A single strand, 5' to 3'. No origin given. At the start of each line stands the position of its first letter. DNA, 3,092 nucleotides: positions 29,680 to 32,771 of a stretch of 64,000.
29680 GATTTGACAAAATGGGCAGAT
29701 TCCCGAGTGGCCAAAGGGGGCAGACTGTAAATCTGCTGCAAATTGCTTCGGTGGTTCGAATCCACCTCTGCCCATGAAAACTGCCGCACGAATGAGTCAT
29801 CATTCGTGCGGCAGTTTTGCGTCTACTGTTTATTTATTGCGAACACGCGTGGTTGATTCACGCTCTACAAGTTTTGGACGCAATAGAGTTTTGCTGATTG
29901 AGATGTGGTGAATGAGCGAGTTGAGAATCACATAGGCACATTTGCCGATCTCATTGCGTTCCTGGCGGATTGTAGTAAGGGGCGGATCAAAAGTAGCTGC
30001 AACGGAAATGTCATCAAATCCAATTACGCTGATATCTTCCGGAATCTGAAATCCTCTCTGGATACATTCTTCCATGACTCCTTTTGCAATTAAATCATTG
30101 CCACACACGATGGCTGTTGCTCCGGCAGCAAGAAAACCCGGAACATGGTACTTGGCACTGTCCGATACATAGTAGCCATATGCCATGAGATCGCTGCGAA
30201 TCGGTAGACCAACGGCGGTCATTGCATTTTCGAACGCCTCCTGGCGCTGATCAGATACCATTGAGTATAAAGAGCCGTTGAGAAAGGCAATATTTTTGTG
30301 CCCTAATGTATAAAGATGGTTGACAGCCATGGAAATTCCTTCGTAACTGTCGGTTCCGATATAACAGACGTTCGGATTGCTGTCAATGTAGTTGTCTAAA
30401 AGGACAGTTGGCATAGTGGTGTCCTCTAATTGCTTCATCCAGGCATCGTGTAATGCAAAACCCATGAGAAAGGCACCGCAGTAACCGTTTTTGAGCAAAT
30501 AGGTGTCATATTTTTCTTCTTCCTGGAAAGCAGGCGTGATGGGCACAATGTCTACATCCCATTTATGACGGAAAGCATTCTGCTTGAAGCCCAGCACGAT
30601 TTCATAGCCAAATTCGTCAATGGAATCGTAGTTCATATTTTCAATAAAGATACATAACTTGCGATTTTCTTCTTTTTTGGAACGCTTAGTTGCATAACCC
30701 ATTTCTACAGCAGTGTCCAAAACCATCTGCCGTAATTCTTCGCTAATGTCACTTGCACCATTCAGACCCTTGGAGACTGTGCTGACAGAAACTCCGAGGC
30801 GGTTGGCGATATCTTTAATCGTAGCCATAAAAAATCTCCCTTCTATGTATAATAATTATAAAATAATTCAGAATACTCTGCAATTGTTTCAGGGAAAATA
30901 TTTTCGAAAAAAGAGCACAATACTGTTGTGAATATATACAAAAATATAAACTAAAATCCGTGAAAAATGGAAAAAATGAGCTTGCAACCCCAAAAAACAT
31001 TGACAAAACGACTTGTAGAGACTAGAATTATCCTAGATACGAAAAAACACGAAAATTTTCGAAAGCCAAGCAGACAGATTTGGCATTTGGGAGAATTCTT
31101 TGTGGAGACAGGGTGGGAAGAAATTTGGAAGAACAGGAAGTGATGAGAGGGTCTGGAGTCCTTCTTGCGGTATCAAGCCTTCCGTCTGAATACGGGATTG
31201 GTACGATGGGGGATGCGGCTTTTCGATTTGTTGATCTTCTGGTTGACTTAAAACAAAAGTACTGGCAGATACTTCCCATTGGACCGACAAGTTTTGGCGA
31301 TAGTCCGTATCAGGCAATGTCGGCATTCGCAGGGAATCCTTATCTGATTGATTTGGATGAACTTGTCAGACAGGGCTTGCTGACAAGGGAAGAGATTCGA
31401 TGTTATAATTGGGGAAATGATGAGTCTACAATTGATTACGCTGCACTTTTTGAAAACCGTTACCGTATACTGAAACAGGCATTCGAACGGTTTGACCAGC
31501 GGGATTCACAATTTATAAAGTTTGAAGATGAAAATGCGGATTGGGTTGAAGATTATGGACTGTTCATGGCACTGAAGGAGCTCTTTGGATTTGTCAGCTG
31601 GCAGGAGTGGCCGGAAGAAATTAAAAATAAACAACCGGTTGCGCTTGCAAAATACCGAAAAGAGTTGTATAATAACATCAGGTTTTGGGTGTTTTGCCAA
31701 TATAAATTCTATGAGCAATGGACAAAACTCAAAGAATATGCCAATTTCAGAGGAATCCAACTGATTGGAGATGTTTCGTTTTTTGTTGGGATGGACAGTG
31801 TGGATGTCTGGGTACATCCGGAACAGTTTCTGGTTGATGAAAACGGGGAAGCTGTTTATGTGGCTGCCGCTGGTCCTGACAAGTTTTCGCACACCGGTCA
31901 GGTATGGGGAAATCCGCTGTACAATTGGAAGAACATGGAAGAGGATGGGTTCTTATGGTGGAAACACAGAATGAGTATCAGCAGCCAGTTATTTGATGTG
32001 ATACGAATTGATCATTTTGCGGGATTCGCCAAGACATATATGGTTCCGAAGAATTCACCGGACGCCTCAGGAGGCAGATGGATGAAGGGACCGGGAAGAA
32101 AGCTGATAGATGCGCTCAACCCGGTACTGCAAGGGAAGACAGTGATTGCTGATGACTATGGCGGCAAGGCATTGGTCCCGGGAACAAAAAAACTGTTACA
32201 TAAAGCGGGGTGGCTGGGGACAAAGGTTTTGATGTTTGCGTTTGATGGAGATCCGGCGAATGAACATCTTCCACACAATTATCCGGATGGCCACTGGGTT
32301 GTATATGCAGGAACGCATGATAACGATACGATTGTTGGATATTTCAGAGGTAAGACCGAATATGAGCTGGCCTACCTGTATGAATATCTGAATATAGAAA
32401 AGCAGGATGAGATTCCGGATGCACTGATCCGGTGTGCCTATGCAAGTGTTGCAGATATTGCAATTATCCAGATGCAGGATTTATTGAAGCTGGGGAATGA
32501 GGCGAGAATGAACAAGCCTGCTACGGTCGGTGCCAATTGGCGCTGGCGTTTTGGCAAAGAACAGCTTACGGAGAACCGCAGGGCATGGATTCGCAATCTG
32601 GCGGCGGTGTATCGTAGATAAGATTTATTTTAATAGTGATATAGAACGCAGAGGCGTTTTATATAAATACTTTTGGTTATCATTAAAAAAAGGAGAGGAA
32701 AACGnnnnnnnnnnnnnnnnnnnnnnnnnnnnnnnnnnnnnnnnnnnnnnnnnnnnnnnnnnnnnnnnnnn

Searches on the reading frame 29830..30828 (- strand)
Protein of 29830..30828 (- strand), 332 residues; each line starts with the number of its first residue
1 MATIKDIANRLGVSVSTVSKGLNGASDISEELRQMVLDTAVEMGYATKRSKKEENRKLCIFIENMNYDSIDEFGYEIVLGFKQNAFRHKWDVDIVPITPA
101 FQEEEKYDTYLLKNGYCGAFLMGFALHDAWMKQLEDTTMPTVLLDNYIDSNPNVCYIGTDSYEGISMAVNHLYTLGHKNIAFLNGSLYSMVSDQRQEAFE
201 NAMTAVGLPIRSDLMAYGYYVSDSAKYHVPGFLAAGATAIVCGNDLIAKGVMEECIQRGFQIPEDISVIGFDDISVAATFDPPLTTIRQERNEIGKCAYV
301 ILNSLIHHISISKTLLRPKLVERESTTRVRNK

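Call 35: search_protein_families(library=pfam, proteins=[window:29830-30828:-])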
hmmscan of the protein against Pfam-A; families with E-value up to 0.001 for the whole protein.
window:29830-30828:- (332 aa): 4 families
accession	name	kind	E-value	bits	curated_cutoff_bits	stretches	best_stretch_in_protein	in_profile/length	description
PF13377.12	Peripla_BP_3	-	3.6e-30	105.7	26.5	1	169-326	1-167/167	Periplasmic binding protein-like domain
PF00532.27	Peripla_BP_1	-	1.6e-19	70.9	22.2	1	75-298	17-253/281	Periplasmic binding proteins and sugar binding domain of LacI family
PF00356.27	LacI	-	7.3e-12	45.3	27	1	3-46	1-44/46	Bacterial regulatory proteins, lacI family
PF13407.12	Peripla_BP_4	-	7.6e-08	32.7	35.1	1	129-277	71-222/258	Periplasmic binding protein domain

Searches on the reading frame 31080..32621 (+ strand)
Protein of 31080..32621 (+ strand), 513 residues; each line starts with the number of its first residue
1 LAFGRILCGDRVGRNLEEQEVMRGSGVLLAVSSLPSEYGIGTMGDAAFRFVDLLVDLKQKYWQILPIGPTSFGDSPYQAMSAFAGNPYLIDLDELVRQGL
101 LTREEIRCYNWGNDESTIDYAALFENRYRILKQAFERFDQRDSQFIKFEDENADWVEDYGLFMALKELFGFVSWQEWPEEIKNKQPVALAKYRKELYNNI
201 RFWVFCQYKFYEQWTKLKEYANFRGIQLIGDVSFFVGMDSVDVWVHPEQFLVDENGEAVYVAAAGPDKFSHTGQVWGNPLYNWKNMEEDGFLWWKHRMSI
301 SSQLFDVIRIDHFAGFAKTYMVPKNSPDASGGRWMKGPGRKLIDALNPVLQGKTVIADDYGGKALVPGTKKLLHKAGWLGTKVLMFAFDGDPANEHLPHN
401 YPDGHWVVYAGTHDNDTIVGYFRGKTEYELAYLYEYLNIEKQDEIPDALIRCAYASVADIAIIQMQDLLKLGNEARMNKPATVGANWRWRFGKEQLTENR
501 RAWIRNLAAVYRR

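Call 35: search_protein_families(library=pfam, proteins=[window:31080-32621:+])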
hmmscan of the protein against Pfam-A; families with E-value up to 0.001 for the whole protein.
window:31080-32621:+ (513 aa): 1 family
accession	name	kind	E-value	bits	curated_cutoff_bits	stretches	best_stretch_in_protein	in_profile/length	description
PF02446.23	Glyco_hydro_77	-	3.1e-164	547.7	25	1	30-497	2-465/465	4-alpha-glucanotransferase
